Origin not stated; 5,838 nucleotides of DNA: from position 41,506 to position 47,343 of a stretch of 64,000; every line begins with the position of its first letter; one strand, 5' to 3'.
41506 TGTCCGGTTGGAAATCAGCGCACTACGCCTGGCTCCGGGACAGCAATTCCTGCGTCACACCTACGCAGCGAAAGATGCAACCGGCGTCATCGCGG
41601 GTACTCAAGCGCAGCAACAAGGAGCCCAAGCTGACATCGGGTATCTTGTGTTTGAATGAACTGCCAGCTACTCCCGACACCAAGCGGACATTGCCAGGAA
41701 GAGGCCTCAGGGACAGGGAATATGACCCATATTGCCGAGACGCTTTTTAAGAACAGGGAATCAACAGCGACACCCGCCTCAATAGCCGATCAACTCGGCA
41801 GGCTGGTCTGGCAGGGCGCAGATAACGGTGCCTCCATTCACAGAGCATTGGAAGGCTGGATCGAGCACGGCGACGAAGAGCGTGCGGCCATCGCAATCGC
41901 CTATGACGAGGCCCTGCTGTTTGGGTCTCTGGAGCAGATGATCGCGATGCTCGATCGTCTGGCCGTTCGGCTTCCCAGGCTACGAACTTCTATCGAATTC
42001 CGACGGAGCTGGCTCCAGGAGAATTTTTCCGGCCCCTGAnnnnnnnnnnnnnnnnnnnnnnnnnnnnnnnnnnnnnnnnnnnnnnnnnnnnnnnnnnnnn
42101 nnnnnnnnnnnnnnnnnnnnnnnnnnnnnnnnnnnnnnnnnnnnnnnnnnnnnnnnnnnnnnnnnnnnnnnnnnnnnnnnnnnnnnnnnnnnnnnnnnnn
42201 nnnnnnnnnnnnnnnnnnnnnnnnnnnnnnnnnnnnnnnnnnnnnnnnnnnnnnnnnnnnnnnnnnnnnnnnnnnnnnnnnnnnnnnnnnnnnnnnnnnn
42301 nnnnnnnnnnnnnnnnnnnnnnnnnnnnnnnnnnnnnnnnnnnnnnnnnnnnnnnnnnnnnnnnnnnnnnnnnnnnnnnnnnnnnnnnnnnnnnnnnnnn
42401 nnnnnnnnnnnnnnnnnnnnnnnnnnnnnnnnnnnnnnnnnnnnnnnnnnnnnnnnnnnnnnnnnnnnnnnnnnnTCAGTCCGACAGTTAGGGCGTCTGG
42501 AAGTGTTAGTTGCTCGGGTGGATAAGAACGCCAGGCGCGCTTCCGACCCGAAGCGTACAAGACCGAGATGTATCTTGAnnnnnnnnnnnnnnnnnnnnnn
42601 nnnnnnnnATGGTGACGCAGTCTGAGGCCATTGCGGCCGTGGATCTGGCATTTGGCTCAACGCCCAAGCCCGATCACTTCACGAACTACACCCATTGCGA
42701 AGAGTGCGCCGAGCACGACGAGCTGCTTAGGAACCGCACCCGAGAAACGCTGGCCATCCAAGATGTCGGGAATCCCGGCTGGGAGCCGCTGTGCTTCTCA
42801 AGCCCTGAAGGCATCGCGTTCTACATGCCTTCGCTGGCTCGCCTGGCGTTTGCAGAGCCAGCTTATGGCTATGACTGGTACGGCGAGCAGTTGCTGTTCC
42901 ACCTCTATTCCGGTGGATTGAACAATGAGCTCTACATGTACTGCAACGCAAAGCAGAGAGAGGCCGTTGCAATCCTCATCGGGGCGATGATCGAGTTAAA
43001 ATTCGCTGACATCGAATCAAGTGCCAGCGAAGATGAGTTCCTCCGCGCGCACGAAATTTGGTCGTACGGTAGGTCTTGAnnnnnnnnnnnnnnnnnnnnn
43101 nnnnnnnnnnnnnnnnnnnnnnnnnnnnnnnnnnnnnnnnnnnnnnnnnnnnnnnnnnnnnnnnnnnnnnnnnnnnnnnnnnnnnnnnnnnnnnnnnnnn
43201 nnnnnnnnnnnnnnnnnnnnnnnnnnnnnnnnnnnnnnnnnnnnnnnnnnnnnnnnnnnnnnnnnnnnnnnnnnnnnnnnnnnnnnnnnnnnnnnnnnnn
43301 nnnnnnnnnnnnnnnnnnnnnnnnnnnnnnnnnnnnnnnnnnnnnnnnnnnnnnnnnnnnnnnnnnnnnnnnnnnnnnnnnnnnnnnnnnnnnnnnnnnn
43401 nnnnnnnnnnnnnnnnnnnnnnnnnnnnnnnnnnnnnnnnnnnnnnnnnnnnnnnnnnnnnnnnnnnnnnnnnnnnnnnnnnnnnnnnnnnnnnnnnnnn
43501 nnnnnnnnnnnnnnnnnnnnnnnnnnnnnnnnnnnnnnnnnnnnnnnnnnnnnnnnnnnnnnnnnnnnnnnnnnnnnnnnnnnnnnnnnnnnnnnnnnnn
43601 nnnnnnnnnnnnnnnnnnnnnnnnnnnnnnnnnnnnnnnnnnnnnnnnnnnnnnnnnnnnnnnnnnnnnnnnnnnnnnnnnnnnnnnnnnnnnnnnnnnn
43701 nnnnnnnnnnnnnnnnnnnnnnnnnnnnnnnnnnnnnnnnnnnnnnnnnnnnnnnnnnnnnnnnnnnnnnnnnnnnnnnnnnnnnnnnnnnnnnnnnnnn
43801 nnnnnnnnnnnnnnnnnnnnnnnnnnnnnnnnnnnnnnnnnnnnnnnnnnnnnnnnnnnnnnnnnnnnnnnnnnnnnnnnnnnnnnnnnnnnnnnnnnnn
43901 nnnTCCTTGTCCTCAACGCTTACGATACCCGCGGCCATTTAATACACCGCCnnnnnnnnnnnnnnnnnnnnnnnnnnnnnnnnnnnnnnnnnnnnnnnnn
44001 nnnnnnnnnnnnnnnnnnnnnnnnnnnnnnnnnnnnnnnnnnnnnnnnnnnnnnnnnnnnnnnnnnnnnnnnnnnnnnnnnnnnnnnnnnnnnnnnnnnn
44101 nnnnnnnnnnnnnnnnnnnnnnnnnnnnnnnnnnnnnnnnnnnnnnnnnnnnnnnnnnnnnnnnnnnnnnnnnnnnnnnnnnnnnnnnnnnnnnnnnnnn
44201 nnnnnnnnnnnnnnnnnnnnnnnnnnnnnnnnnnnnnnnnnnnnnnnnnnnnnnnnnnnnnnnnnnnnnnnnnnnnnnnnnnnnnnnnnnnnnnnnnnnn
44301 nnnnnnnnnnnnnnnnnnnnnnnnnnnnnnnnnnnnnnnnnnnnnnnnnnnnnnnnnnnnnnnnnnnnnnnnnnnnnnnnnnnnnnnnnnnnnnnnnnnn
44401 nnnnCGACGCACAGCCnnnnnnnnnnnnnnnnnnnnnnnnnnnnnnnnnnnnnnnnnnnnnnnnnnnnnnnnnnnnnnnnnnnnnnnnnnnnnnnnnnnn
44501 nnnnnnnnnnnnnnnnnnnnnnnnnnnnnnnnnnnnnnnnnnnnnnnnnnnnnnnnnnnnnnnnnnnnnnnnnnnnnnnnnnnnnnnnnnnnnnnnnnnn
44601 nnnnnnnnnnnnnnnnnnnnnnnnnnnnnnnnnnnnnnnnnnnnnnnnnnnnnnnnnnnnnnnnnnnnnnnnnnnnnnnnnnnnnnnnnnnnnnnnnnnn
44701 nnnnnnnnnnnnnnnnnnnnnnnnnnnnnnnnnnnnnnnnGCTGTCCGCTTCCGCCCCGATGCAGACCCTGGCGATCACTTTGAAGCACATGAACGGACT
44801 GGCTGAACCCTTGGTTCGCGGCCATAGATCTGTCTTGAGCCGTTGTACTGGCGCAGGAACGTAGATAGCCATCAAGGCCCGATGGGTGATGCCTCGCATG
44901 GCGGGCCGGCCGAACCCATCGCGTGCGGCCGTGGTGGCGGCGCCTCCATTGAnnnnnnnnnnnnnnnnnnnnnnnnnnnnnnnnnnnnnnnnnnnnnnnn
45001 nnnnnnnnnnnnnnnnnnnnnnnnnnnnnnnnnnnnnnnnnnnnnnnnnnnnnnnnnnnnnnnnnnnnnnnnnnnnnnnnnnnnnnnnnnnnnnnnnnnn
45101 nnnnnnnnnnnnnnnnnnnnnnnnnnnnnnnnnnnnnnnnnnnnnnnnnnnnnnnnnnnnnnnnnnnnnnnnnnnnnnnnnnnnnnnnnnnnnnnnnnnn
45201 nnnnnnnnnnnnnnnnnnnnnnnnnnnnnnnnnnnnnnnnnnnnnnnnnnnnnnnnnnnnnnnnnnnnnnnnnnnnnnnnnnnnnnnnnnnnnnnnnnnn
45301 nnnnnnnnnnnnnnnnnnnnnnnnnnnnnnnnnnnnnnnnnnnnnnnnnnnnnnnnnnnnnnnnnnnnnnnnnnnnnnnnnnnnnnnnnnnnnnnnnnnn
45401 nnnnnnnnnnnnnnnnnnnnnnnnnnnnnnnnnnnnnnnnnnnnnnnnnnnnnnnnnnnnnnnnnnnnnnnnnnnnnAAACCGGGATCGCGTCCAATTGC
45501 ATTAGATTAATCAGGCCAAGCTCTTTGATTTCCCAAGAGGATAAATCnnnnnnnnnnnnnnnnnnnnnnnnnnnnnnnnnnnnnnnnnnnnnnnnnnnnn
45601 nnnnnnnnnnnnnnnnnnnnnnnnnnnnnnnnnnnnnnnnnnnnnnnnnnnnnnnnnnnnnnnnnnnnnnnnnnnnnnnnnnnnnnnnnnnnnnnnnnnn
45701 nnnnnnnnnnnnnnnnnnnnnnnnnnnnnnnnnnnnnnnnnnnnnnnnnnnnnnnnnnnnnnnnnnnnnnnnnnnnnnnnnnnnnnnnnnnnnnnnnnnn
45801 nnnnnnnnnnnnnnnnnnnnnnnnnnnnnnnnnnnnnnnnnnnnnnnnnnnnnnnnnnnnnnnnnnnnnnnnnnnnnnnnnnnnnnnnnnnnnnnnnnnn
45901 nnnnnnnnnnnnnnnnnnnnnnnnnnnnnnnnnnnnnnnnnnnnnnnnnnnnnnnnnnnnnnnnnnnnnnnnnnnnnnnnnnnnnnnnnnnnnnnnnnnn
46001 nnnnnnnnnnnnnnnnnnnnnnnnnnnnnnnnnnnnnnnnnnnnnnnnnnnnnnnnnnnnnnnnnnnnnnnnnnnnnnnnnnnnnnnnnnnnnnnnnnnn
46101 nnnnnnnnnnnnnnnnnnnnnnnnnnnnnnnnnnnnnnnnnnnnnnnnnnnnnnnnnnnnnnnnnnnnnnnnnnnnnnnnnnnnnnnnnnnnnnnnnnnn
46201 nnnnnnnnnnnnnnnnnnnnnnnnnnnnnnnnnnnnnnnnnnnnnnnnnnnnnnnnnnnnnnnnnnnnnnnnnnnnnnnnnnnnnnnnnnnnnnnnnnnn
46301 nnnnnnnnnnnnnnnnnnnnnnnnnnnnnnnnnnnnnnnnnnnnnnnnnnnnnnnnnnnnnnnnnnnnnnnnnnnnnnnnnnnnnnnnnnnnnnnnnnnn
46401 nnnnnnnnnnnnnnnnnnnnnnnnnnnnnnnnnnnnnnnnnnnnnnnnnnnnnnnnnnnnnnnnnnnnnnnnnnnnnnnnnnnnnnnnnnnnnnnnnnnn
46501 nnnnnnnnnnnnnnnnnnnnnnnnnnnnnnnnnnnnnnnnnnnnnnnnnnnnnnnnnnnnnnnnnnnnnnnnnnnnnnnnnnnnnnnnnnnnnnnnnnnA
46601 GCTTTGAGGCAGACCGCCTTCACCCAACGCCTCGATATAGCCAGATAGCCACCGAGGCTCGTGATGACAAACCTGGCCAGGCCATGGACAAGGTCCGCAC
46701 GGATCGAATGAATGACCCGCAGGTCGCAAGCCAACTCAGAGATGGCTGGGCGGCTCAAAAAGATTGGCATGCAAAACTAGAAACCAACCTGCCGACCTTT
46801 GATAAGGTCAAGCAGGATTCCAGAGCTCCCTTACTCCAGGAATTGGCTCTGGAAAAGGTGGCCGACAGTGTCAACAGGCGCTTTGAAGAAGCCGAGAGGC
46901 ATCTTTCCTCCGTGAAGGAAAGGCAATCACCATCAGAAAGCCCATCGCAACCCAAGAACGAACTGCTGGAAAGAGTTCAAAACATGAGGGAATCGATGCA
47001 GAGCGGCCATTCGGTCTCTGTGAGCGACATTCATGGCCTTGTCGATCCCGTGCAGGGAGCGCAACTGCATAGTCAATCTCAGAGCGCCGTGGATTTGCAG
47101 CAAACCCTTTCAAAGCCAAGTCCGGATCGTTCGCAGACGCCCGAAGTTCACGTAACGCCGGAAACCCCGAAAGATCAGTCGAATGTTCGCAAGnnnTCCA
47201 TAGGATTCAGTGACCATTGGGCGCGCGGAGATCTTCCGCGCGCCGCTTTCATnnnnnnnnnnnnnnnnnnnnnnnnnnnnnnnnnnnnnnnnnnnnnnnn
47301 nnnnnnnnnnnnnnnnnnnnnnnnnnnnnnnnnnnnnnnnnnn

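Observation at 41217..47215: Lower-GC genomic island inserted at the 3' side of a tRNA-Ile2-like (CAT) gene, without a detectable integrase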

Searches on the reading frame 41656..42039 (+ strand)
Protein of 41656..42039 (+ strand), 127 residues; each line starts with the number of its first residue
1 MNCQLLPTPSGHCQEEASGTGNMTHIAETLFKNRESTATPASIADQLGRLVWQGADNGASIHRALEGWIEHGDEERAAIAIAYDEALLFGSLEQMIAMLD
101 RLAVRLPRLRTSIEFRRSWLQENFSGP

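Call 8: search_protein_families(library=pfam, proteins=[window:41656-42039:+], max_evalue=0.01)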
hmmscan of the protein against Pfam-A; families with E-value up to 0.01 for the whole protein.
window:41656-42039:+ (127 aa): 0 families

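Call 32: search_protein_families(library=ncbifam, proteins=[window:41656-42039:+], max_evalue=0.1)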
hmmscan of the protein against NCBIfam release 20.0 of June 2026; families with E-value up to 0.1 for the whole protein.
window:41656-42039:+ (127 aa): 1 family
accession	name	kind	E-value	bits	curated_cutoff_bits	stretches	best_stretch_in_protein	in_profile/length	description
TIGR02557.2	HpaP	equivalog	0.017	15.3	65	1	7-83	42-118/204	type III secretion system protein SctP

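Call 33: search_protein_families(library=phrogs, proteins=[window:41656-42039:+], max_evalue=0.01)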
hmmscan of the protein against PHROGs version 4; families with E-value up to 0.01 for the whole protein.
window:41656-42039:+ (127 aa): 0 families

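Call 87: search_protein_families(library=padloc, proteins=[window:41722-42039:+], max_evalue=0.01)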
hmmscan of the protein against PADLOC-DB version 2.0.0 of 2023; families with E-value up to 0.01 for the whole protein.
window:41722-42039:+ (105 aa): 0 families

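Call 90: list_cluster_members(proteins=[window:41722-42036:+, window:43205-43900:+, window:43970-44401:+, window:44462-44737:+, window:47256-47702:-, P0121, P0127, P0134, P0132, P0123])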
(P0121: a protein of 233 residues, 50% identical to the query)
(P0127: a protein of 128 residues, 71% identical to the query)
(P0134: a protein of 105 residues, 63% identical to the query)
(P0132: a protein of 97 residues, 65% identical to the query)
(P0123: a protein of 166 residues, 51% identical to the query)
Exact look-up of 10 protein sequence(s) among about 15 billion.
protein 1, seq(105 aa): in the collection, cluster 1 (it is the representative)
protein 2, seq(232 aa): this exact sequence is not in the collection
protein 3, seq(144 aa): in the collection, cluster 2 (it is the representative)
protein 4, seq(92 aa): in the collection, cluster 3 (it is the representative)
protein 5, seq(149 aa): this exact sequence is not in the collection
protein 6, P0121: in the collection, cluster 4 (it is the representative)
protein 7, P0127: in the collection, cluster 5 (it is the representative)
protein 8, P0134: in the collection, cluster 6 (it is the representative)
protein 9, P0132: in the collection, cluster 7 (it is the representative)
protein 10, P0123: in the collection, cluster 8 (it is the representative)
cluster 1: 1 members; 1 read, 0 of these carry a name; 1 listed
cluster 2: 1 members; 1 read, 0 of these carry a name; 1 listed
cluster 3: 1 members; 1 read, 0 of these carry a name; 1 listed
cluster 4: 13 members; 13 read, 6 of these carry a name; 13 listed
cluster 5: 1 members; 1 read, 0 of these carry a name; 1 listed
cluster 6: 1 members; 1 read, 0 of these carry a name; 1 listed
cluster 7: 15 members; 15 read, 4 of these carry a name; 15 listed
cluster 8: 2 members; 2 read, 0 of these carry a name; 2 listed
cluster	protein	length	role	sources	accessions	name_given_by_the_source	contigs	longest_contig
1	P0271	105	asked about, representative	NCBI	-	-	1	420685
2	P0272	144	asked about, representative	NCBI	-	-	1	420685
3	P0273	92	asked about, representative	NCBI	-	-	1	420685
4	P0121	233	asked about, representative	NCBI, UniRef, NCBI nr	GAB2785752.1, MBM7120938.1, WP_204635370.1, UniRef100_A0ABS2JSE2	hypothetical protein [Dyella kyungheensis] | Uncharacterized protein n=1 Tax=Dyella kyungheensis TaxID=1242174 RepID=A0ABS2JSE2_9GAMM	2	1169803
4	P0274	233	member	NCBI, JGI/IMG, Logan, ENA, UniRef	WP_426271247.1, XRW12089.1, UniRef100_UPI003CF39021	hypothetical protein ACN9MB_07015 [Dyella kyungheensis] | hypothetical protein n=1 Tax=Dyella kyungheensis TaxID=1242174 RepID=UPI003CF39021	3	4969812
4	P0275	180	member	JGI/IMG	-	hypothetical protein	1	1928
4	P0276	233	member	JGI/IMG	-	hypothetical protein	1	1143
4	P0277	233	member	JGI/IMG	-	hypothetical protein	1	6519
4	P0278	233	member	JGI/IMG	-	hypothetical protein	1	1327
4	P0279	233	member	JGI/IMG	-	-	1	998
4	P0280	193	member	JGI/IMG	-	-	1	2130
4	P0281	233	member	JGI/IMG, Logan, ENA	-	-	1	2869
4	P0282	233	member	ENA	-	-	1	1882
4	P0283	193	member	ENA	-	-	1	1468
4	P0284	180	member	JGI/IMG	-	-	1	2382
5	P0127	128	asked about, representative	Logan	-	-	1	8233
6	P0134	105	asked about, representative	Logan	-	-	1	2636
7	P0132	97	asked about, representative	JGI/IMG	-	hypothetical protein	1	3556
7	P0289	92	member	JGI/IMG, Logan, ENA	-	-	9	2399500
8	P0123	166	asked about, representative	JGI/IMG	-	-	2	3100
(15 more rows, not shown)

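Call 91: find_encoding_contigs(protein=P0289, flank=8000, max_places=5)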
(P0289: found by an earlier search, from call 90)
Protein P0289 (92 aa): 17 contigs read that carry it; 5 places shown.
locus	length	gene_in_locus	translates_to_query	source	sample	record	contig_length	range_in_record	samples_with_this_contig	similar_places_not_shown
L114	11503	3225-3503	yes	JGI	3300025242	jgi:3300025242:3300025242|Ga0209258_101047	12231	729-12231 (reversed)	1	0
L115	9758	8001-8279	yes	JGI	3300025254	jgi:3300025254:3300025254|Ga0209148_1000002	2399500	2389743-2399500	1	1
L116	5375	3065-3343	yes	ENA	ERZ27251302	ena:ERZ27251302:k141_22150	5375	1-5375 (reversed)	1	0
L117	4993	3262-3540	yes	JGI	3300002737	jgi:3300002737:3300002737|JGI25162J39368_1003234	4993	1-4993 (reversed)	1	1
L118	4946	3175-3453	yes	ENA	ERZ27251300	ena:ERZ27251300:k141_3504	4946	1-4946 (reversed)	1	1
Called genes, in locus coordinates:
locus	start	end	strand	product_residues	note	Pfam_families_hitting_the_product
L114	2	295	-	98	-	?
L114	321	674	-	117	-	-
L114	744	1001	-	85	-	-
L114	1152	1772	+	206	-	-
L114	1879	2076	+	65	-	-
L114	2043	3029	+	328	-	-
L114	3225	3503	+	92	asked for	-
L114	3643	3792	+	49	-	-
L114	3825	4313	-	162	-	PF07963:N_methyl, PF00114:Pilin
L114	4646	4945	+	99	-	-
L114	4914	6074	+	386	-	PF13936:HTH_38 (weak), PF13384:HTH_23 (faint), PF13551:HTH_29 (faint), PF13936:HTH_38, PF13565:HTH_32 (weak), PF00665:rve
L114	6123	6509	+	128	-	-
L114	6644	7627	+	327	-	PF08238:Sel1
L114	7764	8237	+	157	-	-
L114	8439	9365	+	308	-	PF01757:Acyl_transf_3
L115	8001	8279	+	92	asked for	-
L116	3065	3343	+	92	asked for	-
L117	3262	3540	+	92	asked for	-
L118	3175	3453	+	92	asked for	-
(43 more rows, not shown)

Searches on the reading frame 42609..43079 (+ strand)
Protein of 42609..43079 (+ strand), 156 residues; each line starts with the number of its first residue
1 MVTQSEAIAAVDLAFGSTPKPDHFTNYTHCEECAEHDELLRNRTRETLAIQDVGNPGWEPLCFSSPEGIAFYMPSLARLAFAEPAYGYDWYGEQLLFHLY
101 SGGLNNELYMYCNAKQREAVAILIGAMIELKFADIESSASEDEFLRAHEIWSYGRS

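Call 8: search_protein_families(library=pfam, proteins=[window:42609-43079:+], max_evalue=0.01)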
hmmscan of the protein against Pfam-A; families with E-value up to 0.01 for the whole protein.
window:42609-43079:+ (156 aa): 1 family
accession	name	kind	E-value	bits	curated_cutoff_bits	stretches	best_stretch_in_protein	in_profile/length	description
PF20461.3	DUF6714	-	0.0011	19.4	27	1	35-131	43-141/161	Family of unknown function (DUF6714)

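Call 32: search_protein_families(library=ncbifam, proteins=[window:42609-43079:+], max_evalue=0.1)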
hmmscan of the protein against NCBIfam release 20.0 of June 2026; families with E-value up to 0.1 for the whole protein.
window:42609-43079:+ (156 aa): 0 families

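Call 33: search_protein_families(library=phrogs, proteins=[window:42609-43079:+], max_evalue=0.01)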
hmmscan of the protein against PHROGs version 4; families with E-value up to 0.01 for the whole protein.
window:42609-43079:+ (156 aa): 0 families

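Call 87: search_protein_families(library=padloc, proteins=[window:42609-43079:+], max_evalue=0.01)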
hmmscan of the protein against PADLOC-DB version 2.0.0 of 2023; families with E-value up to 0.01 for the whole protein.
window:42609-43079:+ (156 aa): 0 families

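Call 92: predict_structure(alignment_id=A5)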
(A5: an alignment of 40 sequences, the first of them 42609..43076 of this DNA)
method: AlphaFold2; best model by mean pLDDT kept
length: 156 residues; sequences in the alignment: 40
mean_pLDDT: 96.7   pTM: 0.91
mean pLDDT of the five models: 96.7, 96.5, 96.0, 95.9, 95.8
residues with pLDDT >= 90: 150; 70-90: 4; 50-70: 2; < 50: 0
segments of 3 or more residues with pLDDT < 50: none
pLDDT, mean of each block of 10 residues (from residue 1): 97 98 98 98 98 94 97 99 95 98 97 98 98 97 98 79
secondary structure, 60 per line:
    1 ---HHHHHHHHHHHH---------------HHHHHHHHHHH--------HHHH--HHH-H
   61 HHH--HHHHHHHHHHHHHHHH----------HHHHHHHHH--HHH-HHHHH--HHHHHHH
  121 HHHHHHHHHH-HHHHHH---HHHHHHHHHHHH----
elements in order: H4-15 H31-41 H50-53 H60-63 H66-81 H92-100 H107-111 H114-130 H132-137 H141-152

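Call 94: fold_search(model_id=the predicted structure, library=pdb)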
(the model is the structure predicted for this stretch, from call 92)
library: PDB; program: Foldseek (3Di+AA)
matches with E <= 10: 66; with E <= 0.001: 0
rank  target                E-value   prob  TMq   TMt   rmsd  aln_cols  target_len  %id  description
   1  6ii1_A                2.3e+00  0.07  0.22  0.23  14.6       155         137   12  Crystal Structure Analysis of CO form hemoglobin from Bos taurus (released 2018-12-12)
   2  6ihx_A                2.5e+00  0.06  0.21  0.23  14.4       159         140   11  Crystal Structure Analysis of bovine Hemoglobin modified by SNP (released 2018-12-12)
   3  4qk0_A                2.5e+00  0.03  0.14  0.06  16.9       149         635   14  Crystal structure of Ara127N-Se, a GH127 beta-L-arabinofuranosidase from Geobacillus Stearothermophilus T6 (released 2015-06-10)
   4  3g2s_A                3.2e+00  0.08  0.28  0.29  11.1       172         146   10  VHS Domain of human GGA1 complexed with SorLA C-terminal Peptide (released 2009-12-15)
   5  3wr1_B                3.5e+00  0.05  0.22  0.23  14.2       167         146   10  Crystal structure of Cormorant (Phalacrocorax carbo) hemoglobin (released 2014-03-05)
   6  6rja_C                3.5e+00  0.03  0.19  0.05  16.1       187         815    7  Cryo-EM structure of St1Cas9-sgRNA-tDNA20-AcrIIA6 dimeric assembly. (released 2019-10-02)
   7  6z74_D                3.5e+00  0.02  0.16  0.12  17.6       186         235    9  Structure of the transcriptional repressor Atu1419 (VanR) in complex with a fortuitous citrate from agrobacterium fabr (released 2020-12-02)
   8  5b5v_D                3.9e+00  0.06  0.26  0.23  17.4       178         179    8  Structure of full-length MOB1b (released 2016-07-06)
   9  8y41_A                4.1e+00  0.03  0.20  0.14  14.7       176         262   14  VcFadRqm, mutant protein of Fatty Acid Responsive Transcription Factor from Vibrio cholerae, in Complex with oleoyl-Co (released 2025-02-05)
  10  5b5v_B                4.3e+00  0.05  0.26  0.23  17.7       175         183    8  Structure of full-length MOB1b (released 2016-07-06)
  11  6wp7_A                4.6e+00  0.04  0.20  0.16  15.6       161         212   12  Avenolide Binding Autoregulator AvaR1 (released 2020-06-24)
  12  8u5a_A                4.6e+00  0.03  0.20  0.21  14.3       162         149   14  Improving protein expression, stability, and function with ProteinMPNN (released 2024-01-17)
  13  2ef2                  5.0e+00  0.04  0.23  0.23  14.2       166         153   11  Crystal Structure of an Artificial Metalloprotein:Rh(Phebox-Ph)/apo-A71G Myoglobin (released 2007-10-02)
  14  8qf8_A                5.0e+00  0.02  0.19  0.07  16.1       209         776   13  GH146 beta-L-arabinofuranosidase from Bacteroides thetaioatomicron in complex with beta-l-arabinofurano cyclophellitol (released 2023-12-13)
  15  3g4g_C                5.3e+00  0.02  0.16  0.10  15.4       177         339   10  Crystal structure of human phosphodiesterase 4d with regulatory domain and d155871 (released 2010-01-19)
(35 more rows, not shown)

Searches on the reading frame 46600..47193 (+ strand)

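Call 39: search_protein_families(library=pfam, proteins=[window:46600-47193:+], max_evalue=10)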
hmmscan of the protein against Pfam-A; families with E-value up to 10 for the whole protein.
seq(198 aa): 1 family
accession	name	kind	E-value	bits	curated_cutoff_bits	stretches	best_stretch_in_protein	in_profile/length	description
PF03036.21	Perilipin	-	0.0013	18.3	33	1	44-172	231-353/403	Perilipin family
